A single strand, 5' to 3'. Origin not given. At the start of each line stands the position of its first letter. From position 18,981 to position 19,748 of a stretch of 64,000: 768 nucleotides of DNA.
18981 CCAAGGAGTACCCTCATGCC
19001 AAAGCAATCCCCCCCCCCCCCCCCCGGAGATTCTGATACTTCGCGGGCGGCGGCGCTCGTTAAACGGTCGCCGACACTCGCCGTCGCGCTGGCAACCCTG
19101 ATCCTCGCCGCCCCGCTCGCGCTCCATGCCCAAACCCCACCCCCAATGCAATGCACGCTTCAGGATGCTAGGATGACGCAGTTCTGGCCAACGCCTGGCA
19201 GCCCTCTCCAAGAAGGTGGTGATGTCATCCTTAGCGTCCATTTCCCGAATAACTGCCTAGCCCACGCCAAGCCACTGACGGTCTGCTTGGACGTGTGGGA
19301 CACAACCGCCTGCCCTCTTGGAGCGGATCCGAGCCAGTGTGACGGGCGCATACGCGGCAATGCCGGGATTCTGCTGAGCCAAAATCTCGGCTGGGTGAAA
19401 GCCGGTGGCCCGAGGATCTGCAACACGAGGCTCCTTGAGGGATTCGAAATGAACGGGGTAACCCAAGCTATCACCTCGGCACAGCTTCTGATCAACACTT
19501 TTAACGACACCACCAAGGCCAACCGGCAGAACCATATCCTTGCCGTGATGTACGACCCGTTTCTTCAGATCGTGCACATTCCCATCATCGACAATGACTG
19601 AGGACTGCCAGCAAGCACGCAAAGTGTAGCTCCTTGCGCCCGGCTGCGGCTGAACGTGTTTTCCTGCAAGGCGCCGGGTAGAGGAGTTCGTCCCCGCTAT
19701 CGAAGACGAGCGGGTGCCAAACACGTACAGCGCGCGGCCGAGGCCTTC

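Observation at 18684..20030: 1.29-kb TIR-bounded passenger element flanked by identical 27-bp direct repeats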

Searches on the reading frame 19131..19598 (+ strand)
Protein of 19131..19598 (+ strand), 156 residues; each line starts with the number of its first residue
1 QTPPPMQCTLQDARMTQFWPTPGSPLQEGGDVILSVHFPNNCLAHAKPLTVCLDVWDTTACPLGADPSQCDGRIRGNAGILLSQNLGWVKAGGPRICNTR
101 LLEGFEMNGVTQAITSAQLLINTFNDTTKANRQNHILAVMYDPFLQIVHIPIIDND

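Call 69: predict_structure(alignment_id=A2)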
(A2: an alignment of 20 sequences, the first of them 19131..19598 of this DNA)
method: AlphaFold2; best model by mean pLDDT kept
length: 156 residues; sequences in the alignment: 20
mean_pLDDT: 90.2   pTM: 0.83
mean pLDDT of the five models: 90.2, 88.0, 87.8, 85.9, 84.6
residues with pLDDT >= 90: 111; 70-90: 40; 50-70: 5; < 50: 0
segments of 3 or more residues with pLDDT < 50: none
pLDDT, mean of each block of 10 residues (from residue 1): 82 95 91 95 91 94 89 90 86 93 94 95 82 92 89 84
secondary structure, 60 per line:
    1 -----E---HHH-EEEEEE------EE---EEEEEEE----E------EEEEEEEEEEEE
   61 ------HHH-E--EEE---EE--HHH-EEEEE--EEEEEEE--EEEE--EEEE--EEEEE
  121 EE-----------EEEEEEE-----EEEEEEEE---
elements in order: E14-19 E31-37 E49-60 E74-76 E88-92 E95-101 E104-107 E110-113 E116-122 E134-140 E146-153

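Call 75: fold_search(model_id=the predicted structure, library=pdb)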
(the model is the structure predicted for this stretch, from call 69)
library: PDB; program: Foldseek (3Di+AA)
matches with E <= 10: 1780; with E <= 0.001: 0
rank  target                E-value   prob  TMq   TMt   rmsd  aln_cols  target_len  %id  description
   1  7ycx_D                1.1e-03  0.93  0.26  0.08  10.4       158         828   15  The structure of INTAC-PEC complex (released 2023-03-15)
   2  4ei0_A                1.6e-03  0.97  0.33  0.20  12.3       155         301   10  Crystal structure of a DUF4466 family protein (PARMER_03218) from Parabacteroides merdae ATCC 43184 at 2.00 A resoluti (released 2012-05-30)
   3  7wrk                  2.1e-03  0.99  0.40  0.39  12.1       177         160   15  Structure of hypothetical protein TTHA1873 from Thermus thermophilus (released 2022-03-09)
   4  7wwn                  2.2e-03  0.99  0.40  0.40  12.1       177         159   15  Structure of hypothetical protein TTHA1873 from Thermus thermophilus with Potassium mercuric iodide (released 2022-04-06)
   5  2q3a_B                2.2e-03  0.99  0.33  0.41   9.0       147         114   13  Crystal Structure of Rhesus Macaque CD8 Alpha-Alpha Homodimer (released 2008-06-17)
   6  4ei0_B                2.4e-03  0.96  0.33  0.20  12.3       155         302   10  Crystal structure of a DUF4466 family protein (PARMER_03218) from Parabacteroides merdae ATCC 43184 at 2.00 A resoluti (released 2012-05-30)
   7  9nk9_A                3.4e-03  0.95  0.30  0.37   9.8       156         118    9  Nano-body peptide complex (released 2025-05-28)
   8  2q3a_A                3.8e-03  0.97  0.32  0.39   9.2       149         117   13  Crystal Structure of Rhesus Macaque CD8 Alpha-Alpha Homodimer (released 2008-06-17)
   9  1hcv                  4.2e-03  0.96  0.31  0.39  10.4       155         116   12  LLAMA HEAVY CHAIN VARIABLE DOMAIN AGAINST ALPHA SUBUNIT OF HCG (HUMAN CHORIONIC GONADOTROPIN) (released 1997-07-23)
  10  4igb_B                4.2e-03  0.94  0.36  0.17   7.8       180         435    7  Crystal structure of the N-terminal domain of the Streptococcus gordonii adhesin Sgo0707 (released 2013-06-05)
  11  4w2o_A                4.5e-03  0.91  0.29  0.34   9.5       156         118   13  Anti-Marburgvirus Nucleoprotein Single Domain Antibody B Complexed with Nucleoprotein C-terminal domain (released 2017-10-11)
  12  6e3f                  5.2e-03  0.92  0.35  0.16   7.4       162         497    9  The structure of the C-terminal domains (C123) of Streptococcus intermedius antigen I/II (Pas) (released 2019-07-17)
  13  8v93_C                5.2e-03  0.90  0.28  0.36   9.0       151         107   14  Cryo-EM structure of E. coli FimH lectin domain bound to Fabs 329-2 and 454-3 (released 2024-12-18)
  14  9eht_F                5.2e-03  0.75  0.24  0.30  10.6       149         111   11  Crystal Structure of PD-1/retifanlimab complex (released 2025-12-03)
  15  6jjp_C                5.2e-03  0.75  0.24  0.29  11.1       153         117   11  Crystal structure of Fab of a PD-1 monoclonal antibody MW11-h317 in complex with PD-1 (released 2019-10-30)
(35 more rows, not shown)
